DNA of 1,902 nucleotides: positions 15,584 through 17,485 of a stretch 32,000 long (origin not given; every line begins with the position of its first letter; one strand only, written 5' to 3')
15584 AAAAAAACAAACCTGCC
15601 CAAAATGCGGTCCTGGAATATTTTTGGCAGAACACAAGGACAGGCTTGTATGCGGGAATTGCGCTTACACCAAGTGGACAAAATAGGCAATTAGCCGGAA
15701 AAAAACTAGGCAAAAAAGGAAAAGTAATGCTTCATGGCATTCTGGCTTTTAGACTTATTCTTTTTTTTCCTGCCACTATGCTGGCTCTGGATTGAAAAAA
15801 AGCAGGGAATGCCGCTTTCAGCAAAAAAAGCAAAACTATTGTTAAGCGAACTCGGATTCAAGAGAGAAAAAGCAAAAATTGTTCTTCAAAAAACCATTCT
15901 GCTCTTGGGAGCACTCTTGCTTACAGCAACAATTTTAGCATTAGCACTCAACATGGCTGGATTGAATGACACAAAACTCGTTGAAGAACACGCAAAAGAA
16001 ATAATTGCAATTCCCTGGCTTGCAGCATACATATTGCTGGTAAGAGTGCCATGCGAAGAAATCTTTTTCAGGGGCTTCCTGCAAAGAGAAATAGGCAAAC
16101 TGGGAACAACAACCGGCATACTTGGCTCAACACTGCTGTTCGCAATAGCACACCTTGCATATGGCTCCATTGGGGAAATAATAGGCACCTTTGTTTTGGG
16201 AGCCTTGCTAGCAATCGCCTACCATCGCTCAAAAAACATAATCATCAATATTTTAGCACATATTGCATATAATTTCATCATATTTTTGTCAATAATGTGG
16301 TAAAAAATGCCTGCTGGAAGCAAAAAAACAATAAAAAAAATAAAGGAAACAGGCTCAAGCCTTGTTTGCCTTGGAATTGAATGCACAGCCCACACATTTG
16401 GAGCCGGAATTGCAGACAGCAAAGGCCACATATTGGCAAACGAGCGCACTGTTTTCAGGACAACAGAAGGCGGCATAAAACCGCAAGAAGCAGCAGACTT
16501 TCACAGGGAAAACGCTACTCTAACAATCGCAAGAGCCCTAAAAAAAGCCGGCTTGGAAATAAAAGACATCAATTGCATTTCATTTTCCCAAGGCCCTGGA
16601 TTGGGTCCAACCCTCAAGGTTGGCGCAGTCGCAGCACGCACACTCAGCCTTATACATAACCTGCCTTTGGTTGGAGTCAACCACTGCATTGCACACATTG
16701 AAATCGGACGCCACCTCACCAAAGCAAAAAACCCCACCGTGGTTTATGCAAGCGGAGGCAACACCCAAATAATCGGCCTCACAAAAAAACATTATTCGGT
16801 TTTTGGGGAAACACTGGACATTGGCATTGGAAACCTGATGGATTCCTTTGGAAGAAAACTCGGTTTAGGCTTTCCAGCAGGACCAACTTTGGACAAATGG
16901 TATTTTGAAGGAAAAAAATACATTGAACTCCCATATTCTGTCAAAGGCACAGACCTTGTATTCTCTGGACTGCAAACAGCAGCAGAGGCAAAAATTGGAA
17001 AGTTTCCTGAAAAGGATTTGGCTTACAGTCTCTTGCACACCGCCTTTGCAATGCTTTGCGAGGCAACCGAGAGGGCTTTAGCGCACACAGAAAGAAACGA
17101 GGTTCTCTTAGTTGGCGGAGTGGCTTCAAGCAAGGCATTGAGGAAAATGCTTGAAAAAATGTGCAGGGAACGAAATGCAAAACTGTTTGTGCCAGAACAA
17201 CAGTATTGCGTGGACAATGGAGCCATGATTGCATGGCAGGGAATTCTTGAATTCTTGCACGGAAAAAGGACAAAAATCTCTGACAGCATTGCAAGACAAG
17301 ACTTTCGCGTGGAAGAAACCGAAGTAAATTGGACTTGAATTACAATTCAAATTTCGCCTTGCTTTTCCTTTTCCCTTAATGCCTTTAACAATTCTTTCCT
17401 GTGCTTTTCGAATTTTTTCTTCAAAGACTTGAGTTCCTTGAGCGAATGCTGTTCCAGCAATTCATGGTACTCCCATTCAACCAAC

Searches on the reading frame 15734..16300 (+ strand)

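Call 40: search_protein_families(library=pfam, proteins=[window:15734-16300:+], max_evalue=0.01)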
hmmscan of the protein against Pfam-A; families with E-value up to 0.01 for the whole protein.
window:15734-16300:+ (189 aa): 1 family
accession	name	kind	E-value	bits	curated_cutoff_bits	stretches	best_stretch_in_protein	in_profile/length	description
PF02517.21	Rce1-like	-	1.8e-19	70.2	22.4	1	94-182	5-93/93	Type II CAAX prenyl endopeptidase Rce1-like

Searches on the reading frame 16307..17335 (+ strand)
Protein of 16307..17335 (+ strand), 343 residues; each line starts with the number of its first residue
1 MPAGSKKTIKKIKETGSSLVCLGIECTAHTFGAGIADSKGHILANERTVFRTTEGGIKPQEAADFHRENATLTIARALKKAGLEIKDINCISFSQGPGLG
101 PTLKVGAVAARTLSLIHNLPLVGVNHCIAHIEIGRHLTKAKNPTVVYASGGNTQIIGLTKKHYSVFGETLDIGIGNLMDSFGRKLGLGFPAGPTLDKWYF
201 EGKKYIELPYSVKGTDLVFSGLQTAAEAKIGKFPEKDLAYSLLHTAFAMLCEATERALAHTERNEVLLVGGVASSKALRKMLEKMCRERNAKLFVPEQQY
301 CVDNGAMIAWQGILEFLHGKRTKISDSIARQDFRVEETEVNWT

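Call 40: search_protein_families(library=pfam, proteins=[window:16307-17335:+], max_evalue=0.01)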
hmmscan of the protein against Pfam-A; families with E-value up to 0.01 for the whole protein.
window:16307-17335:+ (343 aa): 3 families
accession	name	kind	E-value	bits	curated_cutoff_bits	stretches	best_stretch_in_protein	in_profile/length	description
PF00814.31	TsaD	-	6.5e-78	262.5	24.8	1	49-310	12-264/264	tRNA N6-adenosine threonylcarbamoyltransferase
PF22521.2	HypF_C_2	-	3.2e-06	27.5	27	1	195-305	123-236/241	Carbamoyltransferase, Kae1-like Domain, second subdomain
PF01869.26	BcrAD_BadFG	-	0.0061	16.6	31.5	0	244-302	203-263/271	BadF/BadG/BcrA/BcrD ATPase family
